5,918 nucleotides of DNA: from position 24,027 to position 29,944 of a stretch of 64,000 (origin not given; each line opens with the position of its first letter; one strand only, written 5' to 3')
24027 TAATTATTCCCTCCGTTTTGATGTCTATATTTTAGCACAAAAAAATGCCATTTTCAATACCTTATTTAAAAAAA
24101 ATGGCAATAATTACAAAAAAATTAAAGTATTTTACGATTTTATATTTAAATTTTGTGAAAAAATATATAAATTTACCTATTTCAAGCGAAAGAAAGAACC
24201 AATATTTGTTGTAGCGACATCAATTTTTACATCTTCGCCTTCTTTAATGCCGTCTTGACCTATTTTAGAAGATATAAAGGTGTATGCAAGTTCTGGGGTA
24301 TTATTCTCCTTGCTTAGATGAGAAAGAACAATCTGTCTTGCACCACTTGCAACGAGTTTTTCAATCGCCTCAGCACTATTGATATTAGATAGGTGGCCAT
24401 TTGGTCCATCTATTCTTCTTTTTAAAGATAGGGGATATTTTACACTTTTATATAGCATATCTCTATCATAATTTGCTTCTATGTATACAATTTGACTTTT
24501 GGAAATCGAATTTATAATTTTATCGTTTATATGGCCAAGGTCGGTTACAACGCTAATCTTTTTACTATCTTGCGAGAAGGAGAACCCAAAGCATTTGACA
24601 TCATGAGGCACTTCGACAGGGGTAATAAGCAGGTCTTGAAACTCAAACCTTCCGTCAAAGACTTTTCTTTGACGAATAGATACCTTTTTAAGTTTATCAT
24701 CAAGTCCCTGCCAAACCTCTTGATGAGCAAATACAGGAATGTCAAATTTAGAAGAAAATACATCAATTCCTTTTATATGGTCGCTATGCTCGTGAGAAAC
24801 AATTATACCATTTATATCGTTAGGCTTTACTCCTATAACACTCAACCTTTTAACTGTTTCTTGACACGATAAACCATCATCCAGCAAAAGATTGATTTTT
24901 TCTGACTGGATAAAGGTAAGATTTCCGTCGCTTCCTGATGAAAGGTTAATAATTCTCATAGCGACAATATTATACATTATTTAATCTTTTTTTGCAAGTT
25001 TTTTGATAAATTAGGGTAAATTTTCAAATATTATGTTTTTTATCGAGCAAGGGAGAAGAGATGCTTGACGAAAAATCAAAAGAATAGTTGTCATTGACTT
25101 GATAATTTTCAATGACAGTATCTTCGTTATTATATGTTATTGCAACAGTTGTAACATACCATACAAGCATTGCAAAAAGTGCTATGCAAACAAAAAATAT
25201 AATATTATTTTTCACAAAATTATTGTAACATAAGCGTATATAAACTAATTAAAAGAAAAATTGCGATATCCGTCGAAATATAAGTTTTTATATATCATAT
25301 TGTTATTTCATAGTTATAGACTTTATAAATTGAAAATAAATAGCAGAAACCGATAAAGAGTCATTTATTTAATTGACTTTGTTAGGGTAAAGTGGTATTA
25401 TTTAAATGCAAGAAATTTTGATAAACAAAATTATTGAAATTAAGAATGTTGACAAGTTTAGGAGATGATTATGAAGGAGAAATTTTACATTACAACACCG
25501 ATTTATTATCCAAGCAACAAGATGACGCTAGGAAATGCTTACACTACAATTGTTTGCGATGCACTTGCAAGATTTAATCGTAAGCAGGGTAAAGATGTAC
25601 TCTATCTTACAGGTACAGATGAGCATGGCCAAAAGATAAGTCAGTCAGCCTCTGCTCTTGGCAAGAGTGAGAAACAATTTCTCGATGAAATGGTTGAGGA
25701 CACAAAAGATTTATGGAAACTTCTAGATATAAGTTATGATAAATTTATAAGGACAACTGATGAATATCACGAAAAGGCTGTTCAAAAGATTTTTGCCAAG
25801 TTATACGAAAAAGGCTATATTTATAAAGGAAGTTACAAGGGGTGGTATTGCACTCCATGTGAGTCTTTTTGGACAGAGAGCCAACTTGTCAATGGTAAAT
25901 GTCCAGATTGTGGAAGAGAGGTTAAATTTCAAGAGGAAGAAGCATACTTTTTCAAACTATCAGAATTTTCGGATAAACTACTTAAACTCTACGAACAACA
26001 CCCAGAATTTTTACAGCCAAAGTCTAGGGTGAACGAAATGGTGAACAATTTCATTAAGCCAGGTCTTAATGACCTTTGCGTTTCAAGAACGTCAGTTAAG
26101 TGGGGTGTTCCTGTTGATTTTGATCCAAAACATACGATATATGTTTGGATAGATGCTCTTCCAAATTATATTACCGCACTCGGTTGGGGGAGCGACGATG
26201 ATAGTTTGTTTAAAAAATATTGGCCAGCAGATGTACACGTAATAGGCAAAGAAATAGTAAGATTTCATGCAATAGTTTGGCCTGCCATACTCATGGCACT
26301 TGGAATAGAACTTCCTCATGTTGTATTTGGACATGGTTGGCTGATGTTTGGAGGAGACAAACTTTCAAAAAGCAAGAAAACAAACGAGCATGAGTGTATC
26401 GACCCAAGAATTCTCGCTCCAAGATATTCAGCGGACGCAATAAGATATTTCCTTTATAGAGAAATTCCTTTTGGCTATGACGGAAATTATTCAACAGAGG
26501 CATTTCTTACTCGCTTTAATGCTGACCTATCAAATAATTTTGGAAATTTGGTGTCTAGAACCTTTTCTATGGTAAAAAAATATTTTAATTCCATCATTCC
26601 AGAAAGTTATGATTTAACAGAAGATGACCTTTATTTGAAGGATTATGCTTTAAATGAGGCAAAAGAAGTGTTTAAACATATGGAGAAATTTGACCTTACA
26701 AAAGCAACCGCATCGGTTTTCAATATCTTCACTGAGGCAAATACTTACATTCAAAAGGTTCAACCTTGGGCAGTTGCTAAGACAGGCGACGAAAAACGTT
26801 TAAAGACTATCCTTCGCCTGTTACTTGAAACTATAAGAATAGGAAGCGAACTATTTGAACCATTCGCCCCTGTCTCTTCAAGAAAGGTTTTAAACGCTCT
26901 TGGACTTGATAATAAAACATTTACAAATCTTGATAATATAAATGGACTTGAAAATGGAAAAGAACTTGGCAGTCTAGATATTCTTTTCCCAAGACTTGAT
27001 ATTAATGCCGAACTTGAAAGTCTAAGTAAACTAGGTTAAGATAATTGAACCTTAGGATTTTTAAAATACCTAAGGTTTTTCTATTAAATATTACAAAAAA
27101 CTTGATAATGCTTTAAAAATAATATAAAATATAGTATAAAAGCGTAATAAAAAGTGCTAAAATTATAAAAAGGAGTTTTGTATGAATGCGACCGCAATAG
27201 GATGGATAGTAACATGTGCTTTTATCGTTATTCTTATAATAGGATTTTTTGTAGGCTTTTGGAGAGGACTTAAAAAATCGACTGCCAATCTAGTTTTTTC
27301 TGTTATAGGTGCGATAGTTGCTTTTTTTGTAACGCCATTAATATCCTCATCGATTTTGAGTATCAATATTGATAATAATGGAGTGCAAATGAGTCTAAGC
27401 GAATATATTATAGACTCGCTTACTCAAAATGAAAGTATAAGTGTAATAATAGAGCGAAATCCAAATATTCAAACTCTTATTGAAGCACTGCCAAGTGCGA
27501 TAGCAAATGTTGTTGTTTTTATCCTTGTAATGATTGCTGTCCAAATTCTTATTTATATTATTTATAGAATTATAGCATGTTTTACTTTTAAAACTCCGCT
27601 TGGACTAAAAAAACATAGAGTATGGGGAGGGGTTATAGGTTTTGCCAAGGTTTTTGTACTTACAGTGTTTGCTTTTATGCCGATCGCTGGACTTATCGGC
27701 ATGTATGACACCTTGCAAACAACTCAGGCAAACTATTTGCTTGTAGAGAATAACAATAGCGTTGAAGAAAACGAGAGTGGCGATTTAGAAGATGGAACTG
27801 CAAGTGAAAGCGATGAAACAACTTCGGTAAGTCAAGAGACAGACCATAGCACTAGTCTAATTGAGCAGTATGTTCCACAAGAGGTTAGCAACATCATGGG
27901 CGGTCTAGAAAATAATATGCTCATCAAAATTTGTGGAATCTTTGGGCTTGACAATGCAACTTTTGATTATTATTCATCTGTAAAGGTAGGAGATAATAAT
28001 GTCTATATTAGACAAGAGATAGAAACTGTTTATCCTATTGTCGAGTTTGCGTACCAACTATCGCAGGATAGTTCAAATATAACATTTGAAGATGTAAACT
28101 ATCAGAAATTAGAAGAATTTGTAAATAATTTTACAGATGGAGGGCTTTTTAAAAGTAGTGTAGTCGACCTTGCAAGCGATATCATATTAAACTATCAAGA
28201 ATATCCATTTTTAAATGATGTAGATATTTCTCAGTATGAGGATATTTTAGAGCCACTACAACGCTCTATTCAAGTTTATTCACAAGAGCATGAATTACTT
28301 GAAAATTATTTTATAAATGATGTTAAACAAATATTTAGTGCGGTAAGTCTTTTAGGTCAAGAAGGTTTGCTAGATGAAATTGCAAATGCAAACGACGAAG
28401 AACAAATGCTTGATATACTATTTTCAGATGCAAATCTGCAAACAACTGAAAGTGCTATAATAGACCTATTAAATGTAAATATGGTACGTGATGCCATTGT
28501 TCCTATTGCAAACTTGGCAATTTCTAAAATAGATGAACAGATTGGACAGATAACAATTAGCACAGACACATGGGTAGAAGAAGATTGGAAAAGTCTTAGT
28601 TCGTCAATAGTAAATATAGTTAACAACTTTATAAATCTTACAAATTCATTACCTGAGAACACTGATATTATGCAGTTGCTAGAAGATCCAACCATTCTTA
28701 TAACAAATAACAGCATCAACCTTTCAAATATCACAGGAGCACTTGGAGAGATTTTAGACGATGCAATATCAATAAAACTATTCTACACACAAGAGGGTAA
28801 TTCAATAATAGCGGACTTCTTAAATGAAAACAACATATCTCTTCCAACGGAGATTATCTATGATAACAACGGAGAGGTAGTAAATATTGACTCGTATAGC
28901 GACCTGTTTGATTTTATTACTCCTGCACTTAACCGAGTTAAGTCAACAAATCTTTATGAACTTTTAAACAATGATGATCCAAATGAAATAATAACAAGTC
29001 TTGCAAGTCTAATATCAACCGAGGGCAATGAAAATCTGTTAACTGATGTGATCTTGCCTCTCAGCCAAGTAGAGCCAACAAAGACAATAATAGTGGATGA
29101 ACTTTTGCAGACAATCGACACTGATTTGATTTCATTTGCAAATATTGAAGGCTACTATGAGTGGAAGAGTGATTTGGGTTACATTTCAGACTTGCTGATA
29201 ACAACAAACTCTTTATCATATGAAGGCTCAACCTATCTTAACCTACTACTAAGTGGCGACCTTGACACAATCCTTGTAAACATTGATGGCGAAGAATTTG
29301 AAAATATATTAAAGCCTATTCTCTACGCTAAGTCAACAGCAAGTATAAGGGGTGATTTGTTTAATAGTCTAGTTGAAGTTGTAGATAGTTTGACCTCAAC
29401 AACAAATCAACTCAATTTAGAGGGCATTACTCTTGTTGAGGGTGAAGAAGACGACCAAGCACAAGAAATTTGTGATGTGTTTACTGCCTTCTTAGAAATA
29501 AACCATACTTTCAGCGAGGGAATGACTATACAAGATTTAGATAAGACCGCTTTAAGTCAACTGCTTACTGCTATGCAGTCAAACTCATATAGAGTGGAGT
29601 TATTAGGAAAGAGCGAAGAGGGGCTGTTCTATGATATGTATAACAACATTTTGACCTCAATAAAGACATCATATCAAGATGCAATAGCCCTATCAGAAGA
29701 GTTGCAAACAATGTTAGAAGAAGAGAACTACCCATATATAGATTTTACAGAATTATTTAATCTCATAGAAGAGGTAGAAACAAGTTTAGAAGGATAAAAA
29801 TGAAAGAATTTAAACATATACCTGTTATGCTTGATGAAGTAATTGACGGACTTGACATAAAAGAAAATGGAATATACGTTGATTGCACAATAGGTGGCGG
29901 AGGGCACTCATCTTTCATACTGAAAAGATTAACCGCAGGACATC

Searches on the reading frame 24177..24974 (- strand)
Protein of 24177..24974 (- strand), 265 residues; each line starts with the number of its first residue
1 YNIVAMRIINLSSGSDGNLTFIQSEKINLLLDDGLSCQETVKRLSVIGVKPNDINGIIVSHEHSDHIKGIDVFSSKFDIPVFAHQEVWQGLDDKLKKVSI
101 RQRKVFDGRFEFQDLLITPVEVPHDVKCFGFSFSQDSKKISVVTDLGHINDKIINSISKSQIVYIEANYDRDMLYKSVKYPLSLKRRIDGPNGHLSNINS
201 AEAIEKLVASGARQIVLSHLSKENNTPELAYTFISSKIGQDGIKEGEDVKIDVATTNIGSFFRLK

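Call 6: search_protein_families(library=pfam, proteins=[window:24177-24974:-], max_evalue=0.001)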
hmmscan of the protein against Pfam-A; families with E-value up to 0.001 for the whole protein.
window:24177-24974:- (265 aa): 3 families
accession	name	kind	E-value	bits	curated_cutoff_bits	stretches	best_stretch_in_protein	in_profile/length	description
PF12706.13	Lactamase_B_2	-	2.9e-18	66.6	27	1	48-219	25-199/200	Beta-lactamase superfamily domain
PF00753.33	Lactamase_B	-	1.5e-13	51.5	22.7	1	16-121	5-125/196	Metallo-beta-lactamase superfamily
PF23023.1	Anti-Pycsar_Apyc1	-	0.00043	20.3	50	1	20-76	23-76/250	Anti-Pycsar protein Apyc1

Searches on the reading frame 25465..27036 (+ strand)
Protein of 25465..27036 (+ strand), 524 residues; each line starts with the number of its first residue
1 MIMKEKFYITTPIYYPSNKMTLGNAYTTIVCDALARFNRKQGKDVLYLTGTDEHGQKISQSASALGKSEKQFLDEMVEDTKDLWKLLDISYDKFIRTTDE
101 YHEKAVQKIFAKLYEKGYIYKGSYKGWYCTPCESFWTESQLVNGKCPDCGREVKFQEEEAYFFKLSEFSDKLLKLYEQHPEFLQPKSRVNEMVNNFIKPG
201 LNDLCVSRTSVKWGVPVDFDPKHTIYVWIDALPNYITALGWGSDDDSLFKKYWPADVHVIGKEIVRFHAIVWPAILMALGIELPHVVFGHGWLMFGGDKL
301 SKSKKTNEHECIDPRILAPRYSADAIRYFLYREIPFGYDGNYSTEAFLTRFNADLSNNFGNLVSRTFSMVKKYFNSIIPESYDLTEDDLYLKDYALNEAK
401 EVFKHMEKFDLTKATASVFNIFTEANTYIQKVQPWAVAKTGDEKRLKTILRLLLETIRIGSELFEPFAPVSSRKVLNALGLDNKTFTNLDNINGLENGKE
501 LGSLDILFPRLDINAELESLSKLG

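Call 6: search_protein_families(library=pfam, proteins=[window:25465-27036:+], max_evalue=0.001)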
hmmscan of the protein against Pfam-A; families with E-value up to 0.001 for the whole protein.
window:25465-27036:+ (524 aa): 5 families
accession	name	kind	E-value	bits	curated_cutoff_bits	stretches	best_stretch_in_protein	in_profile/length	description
PF09334.17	tRNA-synt_1g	-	1.1e-107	360.6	20.1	2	149-366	172-390/391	tRNA synthetases class I (M)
PF00133.28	tRNA-synt_1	-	1.8e-26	93.3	22.7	2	4-218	22-244/414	tRNA synthetases class I (I, L, M and V)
PF19303.5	Anticodon_3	-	6.9e-15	55.7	23.5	1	378-511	1-135/152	Anticodon binding domain of methionyl tRNA ligase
PF01406.26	tRNA-synt_1e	-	8.1e-09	35.7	27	1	18-123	21-125/301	tRNA synthetases class I (C) catalytic domain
PF08264.19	Anticodon_1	-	4.1e-06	27.2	25.1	1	399-477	12-91/148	Anticodon-binding domain of tRNA ligase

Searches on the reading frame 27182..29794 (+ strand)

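Call 6: search_protein_families(library=pfam, proteins=[window:27182-29794:+], max_evalue=0.001)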
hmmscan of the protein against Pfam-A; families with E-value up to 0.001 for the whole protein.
window:27182-29794:+ (871 aa): 1 family
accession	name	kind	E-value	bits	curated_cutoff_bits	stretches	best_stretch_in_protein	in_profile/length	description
PF02674.22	Colicin_V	-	7.4e-10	39.4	29.3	1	12-176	3-125/144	Colicin V production protein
